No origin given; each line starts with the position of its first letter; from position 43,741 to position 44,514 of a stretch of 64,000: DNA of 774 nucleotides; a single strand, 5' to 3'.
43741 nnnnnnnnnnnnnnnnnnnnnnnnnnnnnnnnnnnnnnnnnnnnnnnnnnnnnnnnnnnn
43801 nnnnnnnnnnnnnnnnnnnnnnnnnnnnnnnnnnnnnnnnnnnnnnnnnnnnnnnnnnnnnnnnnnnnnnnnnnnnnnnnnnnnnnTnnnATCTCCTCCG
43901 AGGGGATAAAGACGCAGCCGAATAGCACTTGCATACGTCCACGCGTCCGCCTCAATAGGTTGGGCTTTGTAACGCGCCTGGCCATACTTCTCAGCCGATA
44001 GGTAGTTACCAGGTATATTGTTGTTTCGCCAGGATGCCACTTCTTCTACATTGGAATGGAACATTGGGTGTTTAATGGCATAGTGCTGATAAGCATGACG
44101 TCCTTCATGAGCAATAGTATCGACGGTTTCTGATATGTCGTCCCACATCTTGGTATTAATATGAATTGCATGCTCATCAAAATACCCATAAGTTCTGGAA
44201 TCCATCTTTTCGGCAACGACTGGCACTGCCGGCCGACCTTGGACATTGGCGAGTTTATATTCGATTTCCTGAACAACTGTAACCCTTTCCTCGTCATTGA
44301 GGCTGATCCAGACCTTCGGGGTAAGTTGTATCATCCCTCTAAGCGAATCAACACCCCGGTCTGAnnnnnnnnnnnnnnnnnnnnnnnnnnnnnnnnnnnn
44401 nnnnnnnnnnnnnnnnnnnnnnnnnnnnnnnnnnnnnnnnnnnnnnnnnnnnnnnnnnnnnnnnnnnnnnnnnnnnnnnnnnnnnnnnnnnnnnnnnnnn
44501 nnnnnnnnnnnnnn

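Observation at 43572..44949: Candidate polymorphic toxin with HExxH metallopeptidase C-terminus and cognate immunity gene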

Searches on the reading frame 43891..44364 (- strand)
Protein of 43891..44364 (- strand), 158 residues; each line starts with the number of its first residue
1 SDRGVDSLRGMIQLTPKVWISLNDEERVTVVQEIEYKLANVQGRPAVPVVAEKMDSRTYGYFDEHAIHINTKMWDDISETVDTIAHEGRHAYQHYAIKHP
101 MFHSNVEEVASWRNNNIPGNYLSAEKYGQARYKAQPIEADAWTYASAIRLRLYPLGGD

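Call 49: search_solved_structures(query=A2, max_evalue=10, show_alignments=4)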
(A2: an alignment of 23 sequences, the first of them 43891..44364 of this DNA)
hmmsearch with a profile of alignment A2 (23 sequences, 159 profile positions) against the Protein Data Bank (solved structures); distinct sequences matched with E-value up to 10: 4.
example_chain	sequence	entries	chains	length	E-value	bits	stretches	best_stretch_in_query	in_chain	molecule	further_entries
6mdx_A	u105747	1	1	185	0.18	15.1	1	46-96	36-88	SprT-like domain-containing protein Spartan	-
2f22_A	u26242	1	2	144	0.31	14.4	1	54-117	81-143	BH3987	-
6mdw_A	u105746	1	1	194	0.56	13.5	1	46-96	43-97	SprT-like domain-containing protein Spartan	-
3sks_A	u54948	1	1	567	1.2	12.4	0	96-136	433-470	Putative Oligoendopeptidase F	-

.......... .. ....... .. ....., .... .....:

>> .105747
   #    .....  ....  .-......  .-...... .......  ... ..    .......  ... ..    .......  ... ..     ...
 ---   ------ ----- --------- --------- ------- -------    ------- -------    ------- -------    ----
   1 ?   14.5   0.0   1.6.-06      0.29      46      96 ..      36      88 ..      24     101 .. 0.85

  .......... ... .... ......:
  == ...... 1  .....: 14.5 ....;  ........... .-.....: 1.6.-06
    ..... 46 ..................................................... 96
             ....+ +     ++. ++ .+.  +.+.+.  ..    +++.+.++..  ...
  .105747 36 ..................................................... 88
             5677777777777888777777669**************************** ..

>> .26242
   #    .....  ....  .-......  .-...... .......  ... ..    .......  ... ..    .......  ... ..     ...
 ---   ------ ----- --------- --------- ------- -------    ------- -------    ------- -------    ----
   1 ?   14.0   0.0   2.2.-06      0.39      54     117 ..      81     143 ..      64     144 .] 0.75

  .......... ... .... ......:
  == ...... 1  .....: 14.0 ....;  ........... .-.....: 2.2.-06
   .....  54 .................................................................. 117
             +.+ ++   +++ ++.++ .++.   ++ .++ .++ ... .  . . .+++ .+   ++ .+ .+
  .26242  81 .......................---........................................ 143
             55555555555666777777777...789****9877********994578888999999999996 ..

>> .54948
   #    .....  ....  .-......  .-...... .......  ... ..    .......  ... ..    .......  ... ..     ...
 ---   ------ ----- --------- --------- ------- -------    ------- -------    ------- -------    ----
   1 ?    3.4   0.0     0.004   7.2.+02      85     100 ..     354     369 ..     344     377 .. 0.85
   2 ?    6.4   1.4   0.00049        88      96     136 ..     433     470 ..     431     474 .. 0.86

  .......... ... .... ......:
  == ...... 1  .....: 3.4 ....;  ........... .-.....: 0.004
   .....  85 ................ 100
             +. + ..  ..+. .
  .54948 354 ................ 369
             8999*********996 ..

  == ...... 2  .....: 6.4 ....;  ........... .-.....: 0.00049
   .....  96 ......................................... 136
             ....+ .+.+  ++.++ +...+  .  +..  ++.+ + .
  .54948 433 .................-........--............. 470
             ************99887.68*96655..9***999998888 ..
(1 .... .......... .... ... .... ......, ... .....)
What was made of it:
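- Closest known: Pfam DUF6782 / DUF3920 / SprT-like putative metallopeptidases. Same: The profile aligns to the strands and the HExxH helix of Spartan (call 49).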

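Call 54: search_protein_representatives(alignment_id=A2)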
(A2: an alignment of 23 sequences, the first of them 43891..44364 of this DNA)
Query: 23 sequences, 159 profile positions. Proteins with E-value up to 0.001 (for the whole library): 5576; up to 1e-10: 3031; up to 1e-30: 287. The best 150 are listed.
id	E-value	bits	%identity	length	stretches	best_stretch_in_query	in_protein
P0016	3.5e-61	222.2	-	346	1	2-156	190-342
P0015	1.1e-58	214.2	-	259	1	2-157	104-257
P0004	2.6e-57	209.7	-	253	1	2-158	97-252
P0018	2.7e-57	209.6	-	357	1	3-158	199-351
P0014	3.8e-57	209.1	-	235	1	1-158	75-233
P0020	5.3e-56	205.4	-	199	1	3-158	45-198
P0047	5.4e-56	205.4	-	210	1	2-154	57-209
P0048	1.2e-55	204.2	-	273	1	3-156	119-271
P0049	3.4e-55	202.8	-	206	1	1-157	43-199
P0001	4.4e-55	202.4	-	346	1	3-158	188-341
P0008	1.1e-54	201.2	-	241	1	2-158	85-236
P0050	1.1e-54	201.1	-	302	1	4-158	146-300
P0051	1.7e-54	200.5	-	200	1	3-157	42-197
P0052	2.4e-53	196.8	-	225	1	3-158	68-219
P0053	3.2e-53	196.4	-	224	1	5-156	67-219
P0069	2.0e-49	184.1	-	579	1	3-157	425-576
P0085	2.0e-47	177.5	-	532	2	2-156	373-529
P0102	1.5e-44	168.2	-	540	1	3-158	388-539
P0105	1.9e-44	167.9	-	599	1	2-155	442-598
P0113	3.0e-43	164.0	-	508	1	5-154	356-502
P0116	4.5e-43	163.4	-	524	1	2-156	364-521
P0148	1.2e-40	155.5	-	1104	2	7-157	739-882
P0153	3.0e-40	154.2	-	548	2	2-158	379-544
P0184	3.3e-38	147.6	-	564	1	2-157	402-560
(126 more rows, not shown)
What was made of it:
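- The family holds 5,576 representatives at E<=1e-3 (call 54). The family has thousands of members (call 54).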

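Call 59: predict_structure(alignment_id=A2)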
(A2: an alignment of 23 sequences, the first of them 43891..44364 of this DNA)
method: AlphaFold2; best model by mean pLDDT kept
length: 158 residues; sequences in the alignment: 23
mean_pLDDT: 96.5   pTM: 0.91
mean pLDDT of the five models: 96.5, 96.4, 96.3, 96.3, 96.2
residues with pLDDT >= 90: 154; 70-90: 2; 50-70: 1; < 50: 1
segments of 3 or more residues with pLDDT < 50: none
pLDDT, mean of each block of 10 residues (from residue 1): 97 98 98 99 99 96 98 96 98 98 98 97 96 98 98 79
secondary structure, 60 per line:
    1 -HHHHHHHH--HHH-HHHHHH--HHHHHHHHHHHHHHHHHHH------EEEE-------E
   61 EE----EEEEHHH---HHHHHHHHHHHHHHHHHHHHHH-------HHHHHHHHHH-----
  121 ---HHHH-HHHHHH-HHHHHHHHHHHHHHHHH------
elements in order: H2-9 H16-21 H24-42 E49-52 E60-62 E67-70 H77-98 H106-115 H124-127 H129-134 H136-152
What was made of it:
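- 43891..44364 (-): C-terminal zincin-like metallopeptidase domain, residues 196-353. HEGRH is at nt 44095-44109. The putative third zinc ligand E333 is at nt 43951-43953 within QPIEADA. The AF2 model has pLDDT 96.5 and pTM 0.91, with three strands, an active-site helix and a Glu-bearing helix (call 59).
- On Zincin (gluzincin) metallopeptidase: In the model, HEGRH lies in helix 77-98 and E138 at the start of helix 136-152, in CTD numbering (call 59).
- The CTD model has pLDDT 96.5 with zincin topology (call 59). The alpha/beta model is confident and places the motif on the canonical helix (call 59).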

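Call 62: fold_search(model_id=the predicted structure, library=pdb)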
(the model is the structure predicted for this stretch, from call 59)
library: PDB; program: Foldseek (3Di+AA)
matches with E <= 10: 124; with E <= 0.001: 0
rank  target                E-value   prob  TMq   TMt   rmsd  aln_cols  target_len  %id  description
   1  4jix_A                3.2e-01  0.80  0.33  0.44   7.8       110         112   13  Crystal structure of the metallopeptidase zymogen of Methanocaldococcus jannaschii jannalysin (released 2013-06-12)
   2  8slm                  3.8e-01  0.89  0.40  0.28   6.8       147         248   15  Crystal structure of Deinococcus geothermalis PprI (released 2024-03-13)
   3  6mdw                  3.8e-01  0.75  0.34  0.30   7.4       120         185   13  Mechanism of protease dependent DPC repair (released 2019-04-10)
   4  4jix_B                4.6e-01  0.60  0.31  0.42   8.0       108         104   12  Crystal structure of the metallopeptidase zymogen of Methanocaldococcus jannaschii jannalysin (released 2013-06-12)
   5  2og8_A                7.3e-01  0.10  0.19  0.14  16.6       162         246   14  crystal structure of aminoquinazoline 36 bound to Lck (released 2007-02-27)
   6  6mdx_A                7.6e-01  0.54  0.33  0.29   7.7       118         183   14  Mechanism of protease dependent DPC repair (released 2019-04-10)
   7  2og8_B                9.8e-01  0.08  0.20  0.14  16.6       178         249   15  crystal structure of aminoquinazoline 36 bound to Lck (released 2007-02-27)
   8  5epo_D                1.3e+00  0.11  0.17  0.12  12.1        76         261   12  The three-dimensional structure of Clostridium absonum 7alpha-hydroxysteroid dehydrogenase (released 2016-03-23)
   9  5fxn                  1.3e+00  0.51  0.39  0.22   5.6       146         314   13  Structure of thermolysin solved by SAD from data collected by Direct Data Collection (DDC) using the ESRF RoboDiff gonio (released 2016-03-16)
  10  6zxj_H                1.7e+00  0.12  0.29  0.10  10.6       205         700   11  Fully-loaded anthrax lethal toxin in its heptameric pre-pore state, in which the third lethal factor is masked out (PA (released 2020-09-02)
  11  3noq_B                1.7e+00  0.04  0.16  0.12  14.9       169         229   12  Crystal Structure of C101S Isocyanide Hydratase from Pseudomonas fluorescens (released 2010-07-07)
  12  3rbw_C                1.9e+00  0.07  0.22  0.23  15.2       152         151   12  Crystal structure of Spire KIND domain (released 2011-07-06)
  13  3byu                  1.9e+00  0.06  0.19  0.13  16.6       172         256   15  co-crystal structure of Lck and aminopyrimidine reverse amide 23 (released 2008-09-16)
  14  3non_B                1.9e+00  0.03  0.16  0.12  14.9       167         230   12  Crystal Structure of Isocyanide Hydratase from Pseudomonas fluorescens (released 2010-07-14)
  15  6j6x_A                2.0e+00  0.06  0.17  0.12  13.4       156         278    7  Crystal structure of apo GGTaseIII (released 2020-01-22)
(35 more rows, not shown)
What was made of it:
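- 43891..44364 (-): Foldseek's top hits are jannalysin, PprI/IrrE, Spartan, thermolysin and lethal factor, all at E>0.3 (call 62).
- On Zincin (gluzincin) metallopeptidase: The Foldseek top hits are zincins (4jix, 8slm, 6mdw, 5fxn, lethal factor) with probability 0.5-0.89 but E>=0.3 (call 62).
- Closest known: ImmA/IrrE. Same: PprI is among the top structural matches (8slm, probability 0.89, call 62).
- The best PDB matches by Foldseek and by profile are zincins: jannalysin, PprI/IrrE, Spartan, thermolysin (calls 49, 62).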

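Call 81: search_protein_families(library=pfam, alignment_id=A2, max_evalue=1)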
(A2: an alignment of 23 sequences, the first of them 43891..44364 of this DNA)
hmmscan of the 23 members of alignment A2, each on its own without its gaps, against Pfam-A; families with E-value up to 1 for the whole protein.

A. member 1, window:43891-44364:- (158 aa): 3 families
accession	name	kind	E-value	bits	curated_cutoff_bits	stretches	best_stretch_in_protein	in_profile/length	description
PF20573.4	DUF6782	-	0.0012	18.6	27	1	52-110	63-120/241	Putative metallopeptidase family (DUF6782)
PF13058.12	DUF3920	-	0.0075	16.9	27.3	1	61-95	58-91/126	Protein of unknown function (DUF3920)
PF10263.15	SprT-like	-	0.011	16.1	25.6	1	45-98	19-79/108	SprT-like family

B. families by the number of members that match (of 23 scanned): 21 families
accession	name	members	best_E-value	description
PF20573.4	DUF6782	21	2e-07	Putative metallopeptidase family (DUF6782)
PF10263.15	SprT-like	19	4e-05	SprT-like family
PF13058.12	DUF3920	12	4.9e-06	Protein of unknown function (DUF3920)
PF09768.15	Peptidase_M76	3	0.086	Peptidase M76 family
PF14521.12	Aspzincin_M35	2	0.00076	Lysine-specific metallo-endopeptidase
PF04298.18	Zn_peptidase_2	2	0.02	Putative neutral zinc metallopeptidase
PF21885.1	TMEM181_GOLD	1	0.02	TMEM181, GOLD domain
PF10959.13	DUF2761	1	0.023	Protein of unknown function (DUF2761)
PF04751.20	DarP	1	0.032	Dual-action ribosomal maturation protein DarP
PF09011.16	HMG_box_2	1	0.054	HMG-box domain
PF06945.18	DUF1289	1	0.057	Protein of unknown function (DUF1289)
PF12138.14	Spherulin4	1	0.064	Spherulation-specific family 4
PF24815.1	HMG_WDHD1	1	0.067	WDHD1 HMG box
PF25441.1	Hexapep_UGP3_C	1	0.072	UGP3-like, C-terminal hexapeptide repeats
PF19416.4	Astro_VPg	1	0.085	Astrovirus VPg protein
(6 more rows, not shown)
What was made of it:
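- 43891..44364 (-): DUF6782 is hit sub-threshold by 21 of 23 members (call 81).
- On DUF6782 / DUF3920 / SprT-like: The window CTD scores 18.6, 16.9 and 16.1 bits against cut-offs of 27, 27.3 and 25.6 (call 81).
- Closest known: Pfam DUF6782 / DUF3920 / SprT-like putative metallopeptidases. Same: These are the best profile neighbours: 21, 12 and 19 of 23 members respectively hit them below threshold (call 81).
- DUF6782, SprT-like and DUF3920 are hit sub-threshold by 21, 19 and 12 of 23 members (call 81).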

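Call 84: search_dna_similar(query=window:43891-44364:-, collection=plasmids, mode=protein, max_evalue=0.001, max_rows=15)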
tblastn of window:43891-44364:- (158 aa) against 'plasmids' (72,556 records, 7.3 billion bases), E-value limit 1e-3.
No match.

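Call 85: search_dna_similar(query=window:43891-44364:-, collection=phages, mode=protein, max_evalue=0.001, max_rows=15)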
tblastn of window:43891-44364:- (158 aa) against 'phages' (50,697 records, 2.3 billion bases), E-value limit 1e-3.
No match.
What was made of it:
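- Closest known: ImmA/IrrE. Different: The context is an ATPase/WXG cassette, not a prophage or ICE regulatory switch (calls 84, 85).
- No match in phage or plasmid collections (calls 84, 85).
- Tried and rejected: Plasmid and phage collections gave no match (calls 84, 85).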

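Call 89: search_protein_families(library=pfam, proteins=[P0148, P0105, P0069, P0184, P0153, P0102, P0085, P0116, P0113], max_evalue=0.001)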
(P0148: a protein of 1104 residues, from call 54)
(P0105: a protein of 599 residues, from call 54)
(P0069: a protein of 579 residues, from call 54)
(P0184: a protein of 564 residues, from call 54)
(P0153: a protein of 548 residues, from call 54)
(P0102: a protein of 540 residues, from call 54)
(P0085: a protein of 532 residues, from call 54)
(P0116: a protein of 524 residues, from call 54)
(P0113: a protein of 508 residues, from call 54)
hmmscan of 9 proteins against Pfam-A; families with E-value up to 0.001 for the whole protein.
P0148 (1104 aa): 3 families
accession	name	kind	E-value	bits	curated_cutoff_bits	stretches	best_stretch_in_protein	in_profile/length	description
PF20573.4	DUF6782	-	1.6e-13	50.9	27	2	780-843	57-115/241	Putative metallopeptidase family (DUF6782)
PF09768.15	Peptidase_M76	-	4.2e-05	23.8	25.2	0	789-837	42-90/170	Peptidase M76 family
PF10263.15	SprT-like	-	6.8e-05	23.1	25.6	0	519-574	18-79/108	SprT-like family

P0105 (599 aa): 1 family
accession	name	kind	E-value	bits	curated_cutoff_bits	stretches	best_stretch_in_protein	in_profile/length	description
PF13930.12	Endonuclea_NS_2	-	7.6e-11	42.8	27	1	202-329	2-129/132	DNA/RNA non-specific endonuclease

P0069 (579 aa): 1 family
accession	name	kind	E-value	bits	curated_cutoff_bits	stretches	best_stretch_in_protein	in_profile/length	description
PF00583.31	Acetyltransf_1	-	0.00048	20.8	20.7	1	96-144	51-98/116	Acetyltransferase (GNAT) family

P0184 (564 aa): 2 families
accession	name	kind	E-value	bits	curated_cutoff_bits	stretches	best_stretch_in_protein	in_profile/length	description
PF13058.12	DUF3920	-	1.2e-07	32.5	27.3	1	433-562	20-125/126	Protein of unknown function (DUF3920)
PF20573.4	DUF6782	-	0.00064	19.5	27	0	451-507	61-110/241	Putative metallopeptidase family (DUF6782)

P0153 (548 aa): 2 families
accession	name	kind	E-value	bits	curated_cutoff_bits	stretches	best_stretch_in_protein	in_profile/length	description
PF13930.12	Endonuclea_NS_2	-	1.6e-12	48.2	27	1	202-332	2-131/132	DNA/RNA non-specific endonuclease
PF13058.12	DUF3920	-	8e-06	26.5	27.3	0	516-545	96-125/126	Protein of unknown function (DUF3920)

P0102 (540 aa): 0 families

P0085 (532 aa): 2 families
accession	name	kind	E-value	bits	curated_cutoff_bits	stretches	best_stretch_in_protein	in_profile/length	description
PF13930.12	Endonuclea_NS_2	-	2e-11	44.6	27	1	203-333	2-131/132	DNA/RNA non-specific endonuclease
PF13058.12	DUF3920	-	0.00023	21.8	27.3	0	398-524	14-117/126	Protein of unknown function (DUF3920)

P0116 (524 aa): 4 families
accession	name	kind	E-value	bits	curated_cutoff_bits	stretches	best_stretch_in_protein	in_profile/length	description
PF13930.12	Endonuclea_NS_2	-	6.3e-20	72.2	27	1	133-259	3-130/132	DNA/RNA non-specific endonuclease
PF01223.29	Endonuclease_NS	-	0.00036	20.7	23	1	203-237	106-140/223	DNA/RNA non-specific endonuclease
PF20573.4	DUF6782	-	0.00038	20.2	27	0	389-464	37-105/241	Putative metallopeptidase family (DUF6782)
PF13058.12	DUF3920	-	0.00047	20.8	27.3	0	433-522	60-123/126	Protein of unknown function (DUF3920)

P0113 (508 aa): 1 family
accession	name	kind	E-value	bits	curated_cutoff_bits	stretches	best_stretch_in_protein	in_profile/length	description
PF10263.15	SprT-like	-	0.00028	21.1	25.6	0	383-457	5-84/108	SprT-like family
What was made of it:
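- Closest known: Pfam DUF6782 / DUF3920 / SprT-like putative metallopeptidases. Same: Some distant members of the family pass the DUF6782 cut-off (P0148, 50.9 bits) or the DUF3920 cut-off (P0184, 32.5 bits) (call 89).
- Sub-threshold hits consistently go to zincin families, and distant members pass the DUF6782 and DUF3920 cut-offs (calls 81, 89).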
